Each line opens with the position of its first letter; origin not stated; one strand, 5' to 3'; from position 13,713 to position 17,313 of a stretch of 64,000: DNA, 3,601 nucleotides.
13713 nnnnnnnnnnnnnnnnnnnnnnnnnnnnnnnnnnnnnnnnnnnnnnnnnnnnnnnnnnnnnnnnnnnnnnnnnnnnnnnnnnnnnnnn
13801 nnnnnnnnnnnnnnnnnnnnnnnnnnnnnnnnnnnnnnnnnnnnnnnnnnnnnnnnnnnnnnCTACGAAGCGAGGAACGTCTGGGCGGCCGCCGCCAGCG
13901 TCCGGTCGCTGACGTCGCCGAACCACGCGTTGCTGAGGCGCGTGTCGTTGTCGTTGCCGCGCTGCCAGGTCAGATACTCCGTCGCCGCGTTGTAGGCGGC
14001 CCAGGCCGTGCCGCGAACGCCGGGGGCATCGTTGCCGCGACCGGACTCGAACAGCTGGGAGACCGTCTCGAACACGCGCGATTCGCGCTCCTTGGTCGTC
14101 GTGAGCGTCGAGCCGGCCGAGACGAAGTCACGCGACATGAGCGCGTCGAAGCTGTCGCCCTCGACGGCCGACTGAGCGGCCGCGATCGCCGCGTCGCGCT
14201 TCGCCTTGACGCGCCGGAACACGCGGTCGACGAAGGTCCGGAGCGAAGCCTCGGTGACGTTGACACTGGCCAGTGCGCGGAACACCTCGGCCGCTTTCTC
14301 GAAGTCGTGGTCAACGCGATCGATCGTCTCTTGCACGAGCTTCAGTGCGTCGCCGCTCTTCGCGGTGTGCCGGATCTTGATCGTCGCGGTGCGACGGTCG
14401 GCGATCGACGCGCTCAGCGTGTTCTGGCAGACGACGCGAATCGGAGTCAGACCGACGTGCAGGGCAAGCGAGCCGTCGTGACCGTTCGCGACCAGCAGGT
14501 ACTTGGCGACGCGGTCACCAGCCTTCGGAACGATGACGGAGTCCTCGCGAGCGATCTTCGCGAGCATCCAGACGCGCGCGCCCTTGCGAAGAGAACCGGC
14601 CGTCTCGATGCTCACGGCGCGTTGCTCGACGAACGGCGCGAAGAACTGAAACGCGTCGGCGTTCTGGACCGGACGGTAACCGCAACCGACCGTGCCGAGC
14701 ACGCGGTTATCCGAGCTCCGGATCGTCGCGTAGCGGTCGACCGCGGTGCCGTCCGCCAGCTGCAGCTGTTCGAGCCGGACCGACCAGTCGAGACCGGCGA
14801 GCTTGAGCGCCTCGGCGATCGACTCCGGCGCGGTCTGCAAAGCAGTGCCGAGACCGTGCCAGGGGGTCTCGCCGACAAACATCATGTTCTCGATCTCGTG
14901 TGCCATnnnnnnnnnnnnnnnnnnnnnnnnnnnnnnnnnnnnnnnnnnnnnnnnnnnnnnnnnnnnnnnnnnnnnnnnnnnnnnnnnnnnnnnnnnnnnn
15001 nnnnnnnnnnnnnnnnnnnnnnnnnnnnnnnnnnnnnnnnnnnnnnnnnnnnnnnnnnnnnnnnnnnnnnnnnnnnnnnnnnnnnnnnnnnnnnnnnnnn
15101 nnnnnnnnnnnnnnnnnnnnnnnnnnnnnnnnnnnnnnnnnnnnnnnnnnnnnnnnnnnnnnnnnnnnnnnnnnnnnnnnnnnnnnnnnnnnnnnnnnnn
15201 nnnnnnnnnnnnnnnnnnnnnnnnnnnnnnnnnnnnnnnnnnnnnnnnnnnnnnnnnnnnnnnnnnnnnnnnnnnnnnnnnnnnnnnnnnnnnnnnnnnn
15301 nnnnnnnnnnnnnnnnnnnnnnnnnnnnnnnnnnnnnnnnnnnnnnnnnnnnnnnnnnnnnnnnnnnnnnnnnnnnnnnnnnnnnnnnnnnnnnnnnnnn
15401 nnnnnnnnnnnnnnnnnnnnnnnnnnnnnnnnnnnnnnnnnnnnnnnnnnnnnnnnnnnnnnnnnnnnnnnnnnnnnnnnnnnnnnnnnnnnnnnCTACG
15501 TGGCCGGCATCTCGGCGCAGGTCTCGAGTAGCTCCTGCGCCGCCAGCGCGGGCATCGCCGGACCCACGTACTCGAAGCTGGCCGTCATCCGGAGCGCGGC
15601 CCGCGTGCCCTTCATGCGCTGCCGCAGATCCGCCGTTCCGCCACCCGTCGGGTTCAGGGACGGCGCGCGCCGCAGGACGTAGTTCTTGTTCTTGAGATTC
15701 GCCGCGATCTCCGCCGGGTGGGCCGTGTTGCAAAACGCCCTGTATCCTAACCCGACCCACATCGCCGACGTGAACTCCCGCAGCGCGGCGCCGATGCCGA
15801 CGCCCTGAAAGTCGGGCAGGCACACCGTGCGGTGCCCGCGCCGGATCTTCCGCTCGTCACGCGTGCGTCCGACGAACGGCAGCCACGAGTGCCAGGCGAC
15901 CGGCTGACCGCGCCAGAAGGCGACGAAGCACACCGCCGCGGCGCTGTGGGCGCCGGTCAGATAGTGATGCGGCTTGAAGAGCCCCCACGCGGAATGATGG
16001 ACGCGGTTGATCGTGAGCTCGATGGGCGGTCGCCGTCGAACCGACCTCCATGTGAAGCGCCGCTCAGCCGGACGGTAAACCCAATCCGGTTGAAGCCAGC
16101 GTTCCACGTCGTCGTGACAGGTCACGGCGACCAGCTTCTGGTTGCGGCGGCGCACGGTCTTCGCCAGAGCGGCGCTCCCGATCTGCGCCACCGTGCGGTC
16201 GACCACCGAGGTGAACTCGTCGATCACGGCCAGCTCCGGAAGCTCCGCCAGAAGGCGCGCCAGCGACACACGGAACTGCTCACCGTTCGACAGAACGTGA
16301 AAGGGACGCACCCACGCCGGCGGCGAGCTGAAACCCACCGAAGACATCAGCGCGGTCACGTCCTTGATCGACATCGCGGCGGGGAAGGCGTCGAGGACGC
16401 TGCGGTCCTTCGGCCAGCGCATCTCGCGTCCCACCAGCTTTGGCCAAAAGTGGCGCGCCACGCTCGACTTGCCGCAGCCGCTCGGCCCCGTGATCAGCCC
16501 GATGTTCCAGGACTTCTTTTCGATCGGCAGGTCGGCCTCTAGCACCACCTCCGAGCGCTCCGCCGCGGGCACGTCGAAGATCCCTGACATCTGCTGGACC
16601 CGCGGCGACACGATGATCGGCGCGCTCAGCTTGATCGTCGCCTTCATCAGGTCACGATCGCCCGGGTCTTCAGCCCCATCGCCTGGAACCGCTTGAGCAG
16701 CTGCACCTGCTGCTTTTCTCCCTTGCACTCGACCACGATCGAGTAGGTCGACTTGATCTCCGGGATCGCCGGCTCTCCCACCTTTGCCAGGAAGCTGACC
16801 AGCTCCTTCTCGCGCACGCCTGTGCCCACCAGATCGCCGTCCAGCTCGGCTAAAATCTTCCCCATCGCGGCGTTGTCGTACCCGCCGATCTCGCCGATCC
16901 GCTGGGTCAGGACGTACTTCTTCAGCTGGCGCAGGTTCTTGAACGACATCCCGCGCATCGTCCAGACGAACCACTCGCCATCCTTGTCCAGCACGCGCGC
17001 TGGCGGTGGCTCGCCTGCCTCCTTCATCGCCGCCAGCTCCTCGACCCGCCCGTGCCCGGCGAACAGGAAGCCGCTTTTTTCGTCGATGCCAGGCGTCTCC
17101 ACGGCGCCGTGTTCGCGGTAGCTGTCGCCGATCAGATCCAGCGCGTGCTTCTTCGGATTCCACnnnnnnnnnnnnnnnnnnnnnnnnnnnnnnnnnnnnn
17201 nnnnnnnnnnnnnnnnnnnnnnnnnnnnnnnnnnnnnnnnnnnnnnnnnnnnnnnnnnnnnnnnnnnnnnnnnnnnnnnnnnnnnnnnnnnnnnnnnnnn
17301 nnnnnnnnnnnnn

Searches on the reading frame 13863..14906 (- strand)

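Call 72: search_protein_families(library=pfam, proteins=[window:13863-14906:-], max_evalue=0.001)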
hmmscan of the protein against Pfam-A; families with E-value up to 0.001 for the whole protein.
window:13863-14906:- (347 aa): 1 family
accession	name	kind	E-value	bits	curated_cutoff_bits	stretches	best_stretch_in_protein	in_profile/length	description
PF06067.16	DUF932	-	1e-50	173.1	23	1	69-317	1-211/227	Domain of unknown function (DUF932)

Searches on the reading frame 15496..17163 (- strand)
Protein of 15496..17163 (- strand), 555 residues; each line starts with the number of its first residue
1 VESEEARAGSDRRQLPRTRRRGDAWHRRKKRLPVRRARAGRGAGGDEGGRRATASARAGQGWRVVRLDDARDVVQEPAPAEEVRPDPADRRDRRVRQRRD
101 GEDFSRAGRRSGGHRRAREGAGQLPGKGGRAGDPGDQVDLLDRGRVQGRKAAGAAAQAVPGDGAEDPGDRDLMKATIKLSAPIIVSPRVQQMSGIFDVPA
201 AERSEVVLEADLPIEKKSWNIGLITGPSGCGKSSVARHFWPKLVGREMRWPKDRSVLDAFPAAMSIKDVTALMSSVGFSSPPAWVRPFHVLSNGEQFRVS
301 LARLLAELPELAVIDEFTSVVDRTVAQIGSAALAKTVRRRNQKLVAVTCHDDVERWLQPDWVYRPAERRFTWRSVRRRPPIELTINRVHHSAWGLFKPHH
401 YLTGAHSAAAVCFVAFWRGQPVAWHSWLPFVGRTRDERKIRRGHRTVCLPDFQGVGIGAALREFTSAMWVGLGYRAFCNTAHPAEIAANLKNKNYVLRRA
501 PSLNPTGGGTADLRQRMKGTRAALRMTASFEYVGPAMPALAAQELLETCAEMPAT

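Call 72: search_protein_families(library=pfam, proteins=[window:15496-17163:-], max_evalue=0.001)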
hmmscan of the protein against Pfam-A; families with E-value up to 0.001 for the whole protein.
window:15496-17163:- (555 aa): 1 family
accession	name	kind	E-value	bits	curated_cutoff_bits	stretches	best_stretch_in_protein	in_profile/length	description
PF00005.33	ABC_tran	-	1.8e-07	32.3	25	1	269-318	85-136/137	ABC transporter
